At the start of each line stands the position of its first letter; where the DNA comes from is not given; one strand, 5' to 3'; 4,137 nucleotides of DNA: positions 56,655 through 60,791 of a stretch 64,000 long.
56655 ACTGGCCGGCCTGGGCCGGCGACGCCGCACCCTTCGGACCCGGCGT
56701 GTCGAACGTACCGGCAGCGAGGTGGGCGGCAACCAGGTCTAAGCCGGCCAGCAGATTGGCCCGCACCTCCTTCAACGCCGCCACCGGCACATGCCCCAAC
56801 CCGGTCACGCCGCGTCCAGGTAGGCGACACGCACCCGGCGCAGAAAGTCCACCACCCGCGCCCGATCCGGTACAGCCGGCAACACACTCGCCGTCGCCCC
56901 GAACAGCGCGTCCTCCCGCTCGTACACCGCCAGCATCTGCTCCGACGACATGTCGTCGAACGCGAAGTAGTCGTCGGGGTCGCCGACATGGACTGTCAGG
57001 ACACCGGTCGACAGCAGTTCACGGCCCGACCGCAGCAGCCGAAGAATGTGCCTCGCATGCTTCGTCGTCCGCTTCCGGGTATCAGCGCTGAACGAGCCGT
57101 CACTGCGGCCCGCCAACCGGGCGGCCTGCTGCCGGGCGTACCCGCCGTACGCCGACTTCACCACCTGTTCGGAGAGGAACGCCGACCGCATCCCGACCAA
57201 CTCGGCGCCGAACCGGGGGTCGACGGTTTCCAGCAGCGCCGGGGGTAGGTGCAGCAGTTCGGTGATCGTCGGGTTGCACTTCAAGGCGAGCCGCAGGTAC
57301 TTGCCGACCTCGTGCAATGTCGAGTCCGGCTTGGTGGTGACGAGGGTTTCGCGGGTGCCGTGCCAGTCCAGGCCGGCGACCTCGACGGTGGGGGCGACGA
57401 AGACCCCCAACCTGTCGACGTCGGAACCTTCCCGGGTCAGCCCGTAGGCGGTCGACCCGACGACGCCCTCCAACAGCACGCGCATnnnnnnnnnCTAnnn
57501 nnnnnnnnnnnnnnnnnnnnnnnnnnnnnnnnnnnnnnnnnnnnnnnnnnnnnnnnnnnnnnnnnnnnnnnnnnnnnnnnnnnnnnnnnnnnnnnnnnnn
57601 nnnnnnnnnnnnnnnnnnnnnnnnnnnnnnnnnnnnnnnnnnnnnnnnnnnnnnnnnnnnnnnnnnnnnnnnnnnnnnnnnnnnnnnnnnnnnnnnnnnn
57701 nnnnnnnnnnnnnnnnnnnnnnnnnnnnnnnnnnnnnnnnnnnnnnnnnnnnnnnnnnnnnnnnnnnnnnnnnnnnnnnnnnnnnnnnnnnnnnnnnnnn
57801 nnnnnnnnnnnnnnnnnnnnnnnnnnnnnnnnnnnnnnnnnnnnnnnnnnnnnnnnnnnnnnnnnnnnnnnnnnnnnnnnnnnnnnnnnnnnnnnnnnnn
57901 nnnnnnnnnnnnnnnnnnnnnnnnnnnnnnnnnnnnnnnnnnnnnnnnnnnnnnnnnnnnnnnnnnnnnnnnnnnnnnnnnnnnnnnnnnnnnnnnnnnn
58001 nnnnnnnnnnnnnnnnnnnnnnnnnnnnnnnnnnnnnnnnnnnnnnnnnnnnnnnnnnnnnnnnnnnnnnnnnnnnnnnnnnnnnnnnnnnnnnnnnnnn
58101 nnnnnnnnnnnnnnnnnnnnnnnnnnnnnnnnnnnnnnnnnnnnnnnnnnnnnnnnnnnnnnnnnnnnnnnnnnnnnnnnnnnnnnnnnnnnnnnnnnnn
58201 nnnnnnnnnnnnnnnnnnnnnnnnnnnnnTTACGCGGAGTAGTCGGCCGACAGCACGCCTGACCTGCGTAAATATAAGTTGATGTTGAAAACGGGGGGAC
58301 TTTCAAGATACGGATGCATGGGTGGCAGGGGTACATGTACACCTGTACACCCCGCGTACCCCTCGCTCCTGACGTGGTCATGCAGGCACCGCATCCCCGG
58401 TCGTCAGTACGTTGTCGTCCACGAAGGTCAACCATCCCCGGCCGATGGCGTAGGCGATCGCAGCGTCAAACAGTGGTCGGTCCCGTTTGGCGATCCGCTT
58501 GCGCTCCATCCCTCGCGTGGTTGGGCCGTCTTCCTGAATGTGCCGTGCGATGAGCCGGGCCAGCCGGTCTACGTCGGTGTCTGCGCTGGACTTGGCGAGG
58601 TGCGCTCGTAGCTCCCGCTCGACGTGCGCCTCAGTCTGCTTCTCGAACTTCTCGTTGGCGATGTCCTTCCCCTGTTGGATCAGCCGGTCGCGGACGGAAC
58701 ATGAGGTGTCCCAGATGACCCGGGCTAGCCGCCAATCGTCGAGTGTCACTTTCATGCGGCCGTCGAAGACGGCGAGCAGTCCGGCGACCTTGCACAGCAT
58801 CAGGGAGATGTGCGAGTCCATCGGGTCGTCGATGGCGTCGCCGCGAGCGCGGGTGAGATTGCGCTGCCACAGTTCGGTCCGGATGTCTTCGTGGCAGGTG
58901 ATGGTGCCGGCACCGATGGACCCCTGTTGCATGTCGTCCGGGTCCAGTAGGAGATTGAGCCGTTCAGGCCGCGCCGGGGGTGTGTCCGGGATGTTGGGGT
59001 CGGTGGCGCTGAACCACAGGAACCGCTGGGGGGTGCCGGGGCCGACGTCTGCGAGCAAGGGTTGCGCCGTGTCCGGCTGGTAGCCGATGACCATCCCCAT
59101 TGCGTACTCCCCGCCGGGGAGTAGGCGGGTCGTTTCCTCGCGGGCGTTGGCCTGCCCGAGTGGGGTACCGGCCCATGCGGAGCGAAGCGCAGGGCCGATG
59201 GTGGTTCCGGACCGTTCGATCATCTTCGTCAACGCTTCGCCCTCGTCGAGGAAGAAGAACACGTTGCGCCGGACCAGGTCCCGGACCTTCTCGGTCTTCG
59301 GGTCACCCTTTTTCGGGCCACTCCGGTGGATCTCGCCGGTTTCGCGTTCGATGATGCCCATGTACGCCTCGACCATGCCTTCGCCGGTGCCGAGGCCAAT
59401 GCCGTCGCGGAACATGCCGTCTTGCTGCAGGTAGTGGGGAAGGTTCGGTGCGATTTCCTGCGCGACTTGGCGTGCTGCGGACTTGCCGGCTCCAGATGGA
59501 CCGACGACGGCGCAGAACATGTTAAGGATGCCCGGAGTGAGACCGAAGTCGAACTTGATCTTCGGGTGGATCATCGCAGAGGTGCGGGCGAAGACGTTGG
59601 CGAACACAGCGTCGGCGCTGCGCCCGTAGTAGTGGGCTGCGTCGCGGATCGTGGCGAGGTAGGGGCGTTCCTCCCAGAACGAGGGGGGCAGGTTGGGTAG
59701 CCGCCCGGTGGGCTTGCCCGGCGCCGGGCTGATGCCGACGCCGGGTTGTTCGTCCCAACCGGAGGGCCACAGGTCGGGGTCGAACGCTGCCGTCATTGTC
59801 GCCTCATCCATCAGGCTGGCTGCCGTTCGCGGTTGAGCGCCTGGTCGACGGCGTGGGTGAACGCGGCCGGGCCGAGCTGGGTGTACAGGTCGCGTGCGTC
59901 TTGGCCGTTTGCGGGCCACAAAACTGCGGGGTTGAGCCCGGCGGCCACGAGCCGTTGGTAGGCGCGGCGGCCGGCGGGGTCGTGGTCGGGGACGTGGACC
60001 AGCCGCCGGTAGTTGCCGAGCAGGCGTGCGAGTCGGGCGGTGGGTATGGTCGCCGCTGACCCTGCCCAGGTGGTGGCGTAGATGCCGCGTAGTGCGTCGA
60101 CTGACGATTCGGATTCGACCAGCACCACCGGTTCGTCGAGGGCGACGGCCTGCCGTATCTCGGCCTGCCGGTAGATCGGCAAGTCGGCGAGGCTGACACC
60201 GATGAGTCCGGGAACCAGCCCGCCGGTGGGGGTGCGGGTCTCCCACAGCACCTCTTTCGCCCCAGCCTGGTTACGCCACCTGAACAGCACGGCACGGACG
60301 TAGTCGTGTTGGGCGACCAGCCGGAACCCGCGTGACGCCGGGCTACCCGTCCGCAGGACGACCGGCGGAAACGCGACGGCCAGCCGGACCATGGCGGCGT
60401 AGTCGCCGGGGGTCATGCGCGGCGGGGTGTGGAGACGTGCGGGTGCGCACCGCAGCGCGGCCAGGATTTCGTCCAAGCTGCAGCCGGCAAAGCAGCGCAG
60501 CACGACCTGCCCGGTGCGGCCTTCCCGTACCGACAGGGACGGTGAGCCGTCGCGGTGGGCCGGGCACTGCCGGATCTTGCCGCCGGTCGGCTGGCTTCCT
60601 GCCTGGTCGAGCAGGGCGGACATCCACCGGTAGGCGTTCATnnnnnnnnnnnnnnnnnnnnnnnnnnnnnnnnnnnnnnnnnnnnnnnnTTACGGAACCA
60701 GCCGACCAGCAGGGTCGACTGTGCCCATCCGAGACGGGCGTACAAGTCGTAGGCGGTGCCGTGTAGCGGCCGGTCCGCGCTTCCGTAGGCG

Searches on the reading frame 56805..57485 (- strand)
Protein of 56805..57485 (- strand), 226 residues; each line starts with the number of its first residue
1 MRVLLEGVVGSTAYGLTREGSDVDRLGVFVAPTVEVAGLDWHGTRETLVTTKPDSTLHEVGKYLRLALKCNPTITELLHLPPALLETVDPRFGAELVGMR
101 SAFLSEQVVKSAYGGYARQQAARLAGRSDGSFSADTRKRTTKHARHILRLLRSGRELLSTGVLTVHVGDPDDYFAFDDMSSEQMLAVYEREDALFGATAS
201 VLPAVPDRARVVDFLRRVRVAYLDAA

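Call 12: search_protein_families(library=phrogs, proteins=[window:56805-57485:-], max_evalue=0.001)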
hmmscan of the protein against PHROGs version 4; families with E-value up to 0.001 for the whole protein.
window:56805-57485:- (226 aa): 2 families
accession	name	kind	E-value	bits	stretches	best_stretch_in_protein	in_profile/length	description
phrog_388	-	DNA, RNA and nucleotide metabolism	9.6e-33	114.7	1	1-126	36-161/351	nucleotidyltransferase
phrog_14344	-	DNA, RNA and nucleotide metabolism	1.2e-05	26.3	1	9-150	35-166/262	nucleotidyltransferase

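Call 23: search_protein_families(library=ncbifam, proteins=[window:56805-57485:-], max_evalue=0.1)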
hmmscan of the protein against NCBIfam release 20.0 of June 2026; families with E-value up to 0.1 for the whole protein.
window:56805-57485:- (226 aa): 0 families

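Call 25: search_protein_families(library=pfam, proteins=[window:56805-57485:-], max_evalue=1)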
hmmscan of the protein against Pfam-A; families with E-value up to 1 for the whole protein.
window:56805-57485:- (226 aa): 2 families
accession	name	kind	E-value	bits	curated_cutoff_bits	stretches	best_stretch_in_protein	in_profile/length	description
PF10127.15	RlaP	-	3.5e-20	73.2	23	1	2-162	19-169/249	RNA repair pathway DNA polymerase beta family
PF01909.29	NTP_transf_2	-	0.013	16.3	21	1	8-33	19-44/93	Nucleotidyltransferase domain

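Call 82: search_protein_families(library=padloc, proteins=[window:56805-57485:-], max_evalue=0.01)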
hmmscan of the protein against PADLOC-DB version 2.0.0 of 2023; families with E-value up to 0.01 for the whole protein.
window:56805-57485:- (226 aa): 0 families

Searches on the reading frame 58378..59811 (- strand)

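Call 12: search_protein_families(library=phrogs, proteins=[window:58378-59811:-], max_evalue=0.001)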
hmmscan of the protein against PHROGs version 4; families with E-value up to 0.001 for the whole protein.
window:58378-59811:- (477 aa): 3 families
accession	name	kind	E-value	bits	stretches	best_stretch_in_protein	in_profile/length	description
phrog_11515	-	DNA, RNA and nucleotide metabolism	3.2e-36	125.7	1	31-464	364-776/787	DNA polymerase/primase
phrog_28894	-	DNA, RNA and nucleotide metabolism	4e-34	118.8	1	44-462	540-970/994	DNA polymerase/primase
phrog_3022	-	DNA, RNA and nucleotide metabolism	0.00011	21.8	0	96-126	408-438/788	DNA primase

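Call 82: search_protein_families(library=padloc, proteins=[window:58378-59811:-], max_evalue=0.01)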
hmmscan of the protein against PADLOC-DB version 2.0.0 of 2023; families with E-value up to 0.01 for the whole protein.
window:58378-59811:- (477 aa): 1 family
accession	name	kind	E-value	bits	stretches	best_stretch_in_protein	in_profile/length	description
PDLC04135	mad3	-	0.0045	14.6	0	87-111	18-36/374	mads_3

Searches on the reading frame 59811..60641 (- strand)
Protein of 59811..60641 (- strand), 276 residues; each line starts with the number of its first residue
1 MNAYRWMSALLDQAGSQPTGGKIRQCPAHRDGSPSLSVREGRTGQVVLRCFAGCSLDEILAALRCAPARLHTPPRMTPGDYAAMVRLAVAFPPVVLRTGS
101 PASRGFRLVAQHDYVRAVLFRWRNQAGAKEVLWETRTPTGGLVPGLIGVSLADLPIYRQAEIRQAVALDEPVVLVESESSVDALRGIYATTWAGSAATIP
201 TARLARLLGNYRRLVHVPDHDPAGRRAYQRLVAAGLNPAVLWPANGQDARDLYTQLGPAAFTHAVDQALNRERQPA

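Call 15: search_protein_families(library=phrogs, proteins=[window:59811-60641:-], max_evalue=0.001)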
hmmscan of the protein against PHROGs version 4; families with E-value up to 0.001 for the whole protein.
window:59811-60641:- (276 aa): 2 families
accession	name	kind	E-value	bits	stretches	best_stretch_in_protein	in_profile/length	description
phrog_6088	-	DNA, RNA and nucleotide metabolism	7.5e-11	42.2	1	11-68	11-68/772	DNA primase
phrog_47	-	DNA, RNA and nucleotide metabolism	0.00035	20.2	0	170-254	233-323/947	DNA primase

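Call 82: search_protein_families(library=padloc, proteins=[window:59811-60641:-], max_evalue=0.01)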
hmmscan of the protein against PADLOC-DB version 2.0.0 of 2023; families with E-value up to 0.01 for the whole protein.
window:59811-60641:- (276 aa): 1 family
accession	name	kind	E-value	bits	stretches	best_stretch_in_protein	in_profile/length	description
PDLC03800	RTasDnaG-like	-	0.0018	15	0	177-233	290-347/550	DRT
